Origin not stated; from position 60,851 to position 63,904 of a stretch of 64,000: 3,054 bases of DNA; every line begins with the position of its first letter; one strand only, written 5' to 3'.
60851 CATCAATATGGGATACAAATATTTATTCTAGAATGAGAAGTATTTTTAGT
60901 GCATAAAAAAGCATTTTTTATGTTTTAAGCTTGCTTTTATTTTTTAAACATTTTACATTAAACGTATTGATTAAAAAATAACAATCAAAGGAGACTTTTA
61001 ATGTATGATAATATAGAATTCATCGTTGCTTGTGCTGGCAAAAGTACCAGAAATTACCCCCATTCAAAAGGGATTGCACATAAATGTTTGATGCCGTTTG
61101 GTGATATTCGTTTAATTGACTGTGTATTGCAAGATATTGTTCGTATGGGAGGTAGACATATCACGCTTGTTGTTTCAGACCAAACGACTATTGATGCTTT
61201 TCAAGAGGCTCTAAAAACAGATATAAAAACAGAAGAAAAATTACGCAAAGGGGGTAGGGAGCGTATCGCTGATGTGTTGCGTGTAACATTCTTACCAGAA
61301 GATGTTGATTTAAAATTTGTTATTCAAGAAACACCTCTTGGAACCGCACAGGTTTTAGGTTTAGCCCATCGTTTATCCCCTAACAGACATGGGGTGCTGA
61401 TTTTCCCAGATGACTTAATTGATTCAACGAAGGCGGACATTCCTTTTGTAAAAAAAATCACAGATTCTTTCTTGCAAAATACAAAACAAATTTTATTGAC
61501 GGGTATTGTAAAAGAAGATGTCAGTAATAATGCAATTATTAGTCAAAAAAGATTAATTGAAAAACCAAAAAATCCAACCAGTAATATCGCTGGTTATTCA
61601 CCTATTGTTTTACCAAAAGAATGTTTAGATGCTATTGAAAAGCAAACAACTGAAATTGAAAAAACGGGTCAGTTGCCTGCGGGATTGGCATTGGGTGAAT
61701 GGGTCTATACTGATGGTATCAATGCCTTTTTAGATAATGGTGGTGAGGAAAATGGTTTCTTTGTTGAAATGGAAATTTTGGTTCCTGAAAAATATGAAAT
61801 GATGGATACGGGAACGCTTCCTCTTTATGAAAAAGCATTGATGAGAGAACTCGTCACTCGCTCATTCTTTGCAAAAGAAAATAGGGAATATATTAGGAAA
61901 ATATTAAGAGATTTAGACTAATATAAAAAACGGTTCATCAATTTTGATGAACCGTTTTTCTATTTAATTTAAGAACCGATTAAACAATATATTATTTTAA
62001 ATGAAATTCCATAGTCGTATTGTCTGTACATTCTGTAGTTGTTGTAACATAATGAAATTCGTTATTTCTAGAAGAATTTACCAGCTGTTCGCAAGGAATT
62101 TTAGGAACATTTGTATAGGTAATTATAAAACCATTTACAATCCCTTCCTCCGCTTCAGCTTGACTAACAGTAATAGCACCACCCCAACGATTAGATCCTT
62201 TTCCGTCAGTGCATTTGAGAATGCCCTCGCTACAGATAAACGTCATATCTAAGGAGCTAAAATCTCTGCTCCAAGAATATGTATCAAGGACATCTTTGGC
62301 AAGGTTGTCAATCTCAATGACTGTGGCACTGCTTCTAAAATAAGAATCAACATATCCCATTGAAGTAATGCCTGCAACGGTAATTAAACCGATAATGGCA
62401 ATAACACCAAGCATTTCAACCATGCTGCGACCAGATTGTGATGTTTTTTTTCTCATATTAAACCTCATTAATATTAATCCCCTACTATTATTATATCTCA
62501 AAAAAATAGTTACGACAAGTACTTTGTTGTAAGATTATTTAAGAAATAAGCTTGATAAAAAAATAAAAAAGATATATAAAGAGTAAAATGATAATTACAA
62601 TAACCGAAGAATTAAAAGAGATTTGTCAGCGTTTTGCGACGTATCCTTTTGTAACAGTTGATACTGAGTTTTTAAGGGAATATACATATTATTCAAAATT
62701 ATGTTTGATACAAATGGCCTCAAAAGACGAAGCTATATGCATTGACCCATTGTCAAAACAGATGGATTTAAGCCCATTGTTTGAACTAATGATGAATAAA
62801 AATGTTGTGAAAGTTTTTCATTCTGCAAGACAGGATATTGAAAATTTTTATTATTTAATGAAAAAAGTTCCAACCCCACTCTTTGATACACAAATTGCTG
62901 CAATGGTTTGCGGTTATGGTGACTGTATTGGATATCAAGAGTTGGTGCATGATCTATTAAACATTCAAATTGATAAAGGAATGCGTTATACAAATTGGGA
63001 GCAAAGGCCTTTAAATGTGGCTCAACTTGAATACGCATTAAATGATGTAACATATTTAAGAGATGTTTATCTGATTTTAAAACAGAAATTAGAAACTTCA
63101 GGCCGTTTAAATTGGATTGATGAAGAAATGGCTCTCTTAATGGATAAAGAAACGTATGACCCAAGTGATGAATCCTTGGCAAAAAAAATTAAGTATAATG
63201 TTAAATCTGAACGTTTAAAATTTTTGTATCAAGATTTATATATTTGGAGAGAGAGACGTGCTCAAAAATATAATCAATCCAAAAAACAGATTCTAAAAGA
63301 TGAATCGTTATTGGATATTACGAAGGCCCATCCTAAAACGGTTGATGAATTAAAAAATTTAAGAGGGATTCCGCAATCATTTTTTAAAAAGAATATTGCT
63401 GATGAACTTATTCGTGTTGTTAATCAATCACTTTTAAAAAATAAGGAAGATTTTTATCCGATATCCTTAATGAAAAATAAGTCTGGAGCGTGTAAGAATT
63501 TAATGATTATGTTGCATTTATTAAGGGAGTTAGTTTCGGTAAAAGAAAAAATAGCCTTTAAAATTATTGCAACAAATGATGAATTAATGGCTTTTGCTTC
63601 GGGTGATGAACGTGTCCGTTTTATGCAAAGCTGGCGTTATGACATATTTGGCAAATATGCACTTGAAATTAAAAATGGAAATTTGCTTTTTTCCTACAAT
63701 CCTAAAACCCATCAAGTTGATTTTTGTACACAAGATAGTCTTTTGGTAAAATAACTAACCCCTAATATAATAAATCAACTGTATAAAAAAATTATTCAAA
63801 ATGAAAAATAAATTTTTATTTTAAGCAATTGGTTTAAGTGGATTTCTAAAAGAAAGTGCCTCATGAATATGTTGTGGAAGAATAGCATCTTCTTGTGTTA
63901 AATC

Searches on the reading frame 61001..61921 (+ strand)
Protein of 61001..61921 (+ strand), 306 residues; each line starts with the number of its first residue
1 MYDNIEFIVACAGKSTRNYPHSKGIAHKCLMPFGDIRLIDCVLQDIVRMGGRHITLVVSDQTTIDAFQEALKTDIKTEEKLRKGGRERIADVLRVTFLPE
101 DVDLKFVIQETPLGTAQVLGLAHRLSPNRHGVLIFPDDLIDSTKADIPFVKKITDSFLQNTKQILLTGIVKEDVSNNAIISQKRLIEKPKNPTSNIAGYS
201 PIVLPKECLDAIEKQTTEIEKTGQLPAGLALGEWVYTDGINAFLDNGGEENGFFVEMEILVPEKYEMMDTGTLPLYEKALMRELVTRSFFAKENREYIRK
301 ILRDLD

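Call 61: search_protein_families(library=pfam, proteins=[window:61001-61921:+], max_evalue=0.00001)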
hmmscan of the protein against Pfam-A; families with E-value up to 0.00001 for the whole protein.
window:61001-61921:+ (306 aa): 1 family
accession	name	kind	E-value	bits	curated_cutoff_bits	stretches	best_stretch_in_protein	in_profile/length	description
PF00483.29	NTP_transferase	-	4.2e-09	36.8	21.2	1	11-217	6-193/245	Nucleotidyl transferase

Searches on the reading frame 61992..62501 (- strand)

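Call 61: search_protein_families(library=pfam, proteins=[window:61992-62501:-], max_evalue=0.00001)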
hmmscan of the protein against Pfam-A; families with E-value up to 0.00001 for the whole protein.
window:61992-62501:- (169 aa): 1 family
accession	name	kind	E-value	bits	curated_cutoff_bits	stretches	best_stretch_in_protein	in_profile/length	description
PF08805.16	PilS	-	6.5e-11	42.9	22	1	98-157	49-107/138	PilS N terminal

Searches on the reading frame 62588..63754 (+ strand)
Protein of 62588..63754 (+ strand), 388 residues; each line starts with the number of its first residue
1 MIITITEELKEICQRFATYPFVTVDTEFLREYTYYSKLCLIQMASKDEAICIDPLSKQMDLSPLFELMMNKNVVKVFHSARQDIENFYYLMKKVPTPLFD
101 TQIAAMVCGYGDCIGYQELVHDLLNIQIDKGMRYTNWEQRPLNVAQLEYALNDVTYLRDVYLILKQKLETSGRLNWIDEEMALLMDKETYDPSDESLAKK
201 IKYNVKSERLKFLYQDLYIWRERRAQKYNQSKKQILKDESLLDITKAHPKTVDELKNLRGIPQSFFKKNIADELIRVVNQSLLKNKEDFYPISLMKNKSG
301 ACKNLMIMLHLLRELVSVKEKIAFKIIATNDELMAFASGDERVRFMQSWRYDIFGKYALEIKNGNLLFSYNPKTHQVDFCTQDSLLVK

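Call 61: search_protein_families(library=pfam, proteins=[window:62588-63754:+], max_evalue=0.00001)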
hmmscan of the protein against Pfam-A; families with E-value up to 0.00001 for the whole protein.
window:62588-63754:+ (388 aa): 2 families
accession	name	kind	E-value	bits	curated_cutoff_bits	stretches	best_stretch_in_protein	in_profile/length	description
PF01612.26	DNA_pol_A_exo1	-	3.1e-40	138.2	23.6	1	2-169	3-173/173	3'-5' exonuclease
PF00570.28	HRDC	-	1.1e-12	48.1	23.8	1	213-272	4-63/68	HRDC domain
